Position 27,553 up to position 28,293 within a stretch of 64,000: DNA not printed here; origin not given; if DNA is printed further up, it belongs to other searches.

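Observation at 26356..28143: Cytidine deaminase duplicated around an inserted, compositionally foreign exported-protein gene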

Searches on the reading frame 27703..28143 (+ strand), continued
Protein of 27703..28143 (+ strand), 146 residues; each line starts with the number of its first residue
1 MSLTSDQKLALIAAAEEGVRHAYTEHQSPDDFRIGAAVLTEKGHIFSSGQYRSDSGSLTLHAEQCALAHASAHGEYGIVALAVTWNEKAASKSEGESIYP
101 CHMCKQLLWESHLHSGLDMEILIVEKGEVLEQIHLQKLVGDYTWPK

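Call 41: find_encoding_contigs(protein=P0059, flank=6000, max_places=4)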
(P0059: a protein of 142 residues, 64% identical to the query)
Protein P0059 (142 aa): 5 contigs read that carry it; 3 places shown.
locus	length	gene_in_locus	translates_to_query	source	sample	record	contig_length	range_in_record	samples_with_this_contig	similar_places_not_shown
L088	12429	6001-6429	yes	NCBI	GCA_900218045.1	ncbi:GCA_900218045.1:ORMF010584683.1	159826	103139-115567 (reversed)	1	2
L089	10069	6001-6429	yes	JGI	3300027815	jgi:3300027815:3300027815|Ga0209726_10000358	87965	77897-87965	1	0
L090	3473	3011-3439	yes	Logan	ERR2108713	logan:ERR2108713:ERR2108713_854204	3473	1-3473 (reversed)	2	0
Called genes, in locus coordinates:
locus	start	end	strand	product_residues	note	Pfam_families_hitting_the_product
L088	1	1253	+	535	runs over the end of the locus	PF03109:ABC1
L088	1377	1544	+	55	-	-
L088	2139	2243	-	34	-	-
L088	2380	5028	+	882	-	PF07517:SecA_DEAD, PF01043:SecA_PP_bind, PF21090:P-loop_SecA, PF07516:SecA_SW, PF02810:SEC-C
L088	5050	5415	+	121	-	-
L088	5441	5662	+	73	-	PF05016:ParE_toxin (faint)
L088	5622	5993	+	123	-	-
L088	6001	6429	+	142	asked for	PF00383:dCMP_cyt_deam_1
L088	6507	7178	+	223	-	PF01797:Y1_Tnp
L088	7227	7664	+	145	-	PF09391:DUF2000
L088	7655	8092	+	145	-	PF00293:NUDIX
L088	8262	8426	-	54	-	-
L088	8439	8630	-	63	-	-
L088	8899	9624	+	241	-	PF01411:tRNA-synt_2c, PF07973:tRNA_SAD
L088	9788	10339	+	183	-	PF07681:DoxX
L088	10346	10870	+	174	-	-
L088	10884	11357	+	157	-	PF00293:NUDIX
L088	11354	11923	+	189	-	PF01928:CYTH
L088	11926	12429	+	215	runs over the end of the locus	-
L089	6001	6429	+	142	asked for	PF00383:dCMP_cyt_deam_1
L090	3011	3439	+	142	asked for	PF00383:dCMP_cyt_deam_1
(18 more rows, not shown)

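Call 44: find_encoding_contigs(protein=P0051, flank=6000, max_places=6)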
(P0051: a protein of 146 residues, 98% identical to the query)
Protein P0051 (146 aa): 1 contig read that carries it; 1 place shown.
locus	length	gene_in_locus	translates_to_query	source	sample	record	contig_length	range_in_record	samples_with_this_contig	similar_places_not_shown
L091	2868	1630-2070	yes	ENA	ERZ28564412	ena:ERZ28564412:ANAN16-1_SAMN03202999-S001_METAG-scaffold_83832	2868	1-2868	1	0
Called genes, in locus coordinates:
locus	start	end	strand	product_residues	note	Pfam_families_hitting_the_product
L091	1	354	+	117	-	?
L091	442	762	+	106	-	-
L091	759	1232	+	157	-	-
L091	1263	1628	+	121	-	-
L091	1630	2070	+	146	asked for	PF00383:dCMP_cyt_deam_1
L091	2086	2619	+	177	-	PF00293:NUDIX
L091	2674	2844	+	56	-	PF07866:DUF1653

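Call 48: search_solved_structures(query=window:27703-28143:+, max_evalue=0.001, show_alignments=2)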
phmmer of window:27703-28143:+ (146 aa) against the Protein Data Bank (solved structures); distinct sequences matched with E-value up to 0.001: 5.
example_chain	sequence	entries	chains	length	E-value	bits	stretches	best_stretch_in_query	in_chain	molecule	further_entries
1ux1_A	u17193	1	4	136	5.3e-05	26.6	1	30-111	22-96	CYTIDINE DEAMINASE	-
2d30_A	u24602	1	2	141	9.3e-05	25.8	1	11-110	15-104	cytidine deaminase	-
1mq0_A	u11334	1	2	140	0.00024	24.4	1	11-110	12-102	Cytidine Deaminase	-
4eg2_A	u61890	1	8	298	0.00035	23.9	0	27-85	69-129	Cytidine deaminase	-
1zab_A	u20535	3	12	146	0.00072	22.9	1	11-110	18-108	Cytidine deaminase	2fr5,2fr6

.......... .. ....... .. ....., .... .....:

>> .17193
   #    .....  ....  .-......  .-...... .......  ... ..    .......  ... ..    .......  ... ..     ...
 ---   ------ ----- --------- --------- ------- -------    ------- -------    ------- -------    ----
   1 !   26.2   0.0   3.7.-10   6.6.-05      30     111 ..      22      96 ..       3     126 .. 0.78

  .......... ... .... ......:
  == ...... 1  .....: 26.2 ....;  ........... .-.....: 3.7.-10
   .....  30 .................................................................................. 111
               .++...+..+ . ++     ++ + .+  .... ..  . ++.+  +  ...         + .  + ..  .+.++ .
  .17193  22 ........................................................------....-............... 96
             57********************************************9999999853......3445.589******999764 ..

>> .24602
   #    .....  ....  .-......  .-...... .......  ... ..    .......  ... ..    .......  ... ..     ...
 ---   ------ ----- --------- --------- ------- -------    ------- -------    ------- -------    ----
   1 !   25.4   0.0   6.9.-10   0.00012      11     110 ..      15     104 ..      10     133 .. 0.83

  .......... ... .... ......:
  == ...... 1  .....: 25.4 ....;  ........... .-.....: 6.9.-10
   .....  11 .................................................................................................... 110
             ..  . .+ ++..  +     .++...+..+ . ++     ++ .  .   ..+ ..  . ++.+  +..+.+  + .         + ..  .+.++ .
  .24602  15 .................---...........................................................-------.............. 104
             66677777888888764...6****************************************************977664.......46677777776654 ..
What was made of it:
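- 27703..28143 (+): Intact 146-aa cytidine-deaminase-family gene. Call 48.
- On Cytidine/deoxycytidylate deaminase domain (PF00383): This row applies to copy 1 (26356-26682), which ends 4 residues after PCHMC, at about residue 93 of 136 in B. subtilis CDA (call 48).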

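Call 52: find_related_loci(query=window:27703-28143:+, collection=metagenome_contigs, flank=4000)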
Query window:27703-28143:+ (146 aa) in metagenome_contigs; peptide patterns used: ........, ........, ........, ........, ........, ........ (x = any residue, [..] = any of these).
202 stretches matched a pattern; 41 encode a relative of the query (tblastn E <= 1e-3); 41 distinct loci.
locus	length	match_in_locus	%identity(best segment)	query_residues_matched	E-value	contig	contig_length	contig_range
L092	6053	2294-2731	80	1-146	5e-79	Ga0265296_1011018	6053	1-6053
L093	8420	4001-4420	64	4-146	8e-57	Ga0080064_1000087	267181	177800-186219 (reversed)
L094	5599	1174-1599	63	4-146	8e-56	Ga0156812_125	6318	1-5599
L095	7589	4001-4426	63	4-146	8e-56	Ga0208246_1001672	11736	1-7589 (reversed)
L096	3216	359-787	60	1-146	2e-53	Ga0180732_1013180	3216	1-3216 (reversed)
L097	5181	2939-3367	60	1-146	1e-52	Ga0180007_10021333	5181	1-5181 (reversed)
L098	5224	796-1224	58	1-146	1e-52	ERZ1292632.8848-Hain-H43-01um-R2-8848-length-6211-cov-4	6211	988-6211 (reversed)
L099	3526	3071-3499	58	1-146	1e-52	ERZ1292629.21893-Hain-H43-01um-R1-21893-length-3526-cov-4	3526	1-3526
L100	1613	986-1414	58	1-146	1e-53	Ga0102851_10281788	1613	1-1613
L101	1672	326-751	53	3-146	1e-53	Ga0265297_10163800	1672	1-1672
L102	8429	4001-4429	59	1-145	8e-51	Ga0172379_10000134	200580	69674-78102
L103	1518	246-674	56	1-146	2e-51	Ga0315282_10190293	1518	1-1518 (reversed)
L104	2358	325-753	56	1-146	1e-49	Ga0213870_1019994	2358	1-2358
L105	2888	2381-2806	58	2-146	5e-49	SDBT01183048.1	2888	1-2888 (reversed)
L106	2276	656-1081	57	2-146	2e-48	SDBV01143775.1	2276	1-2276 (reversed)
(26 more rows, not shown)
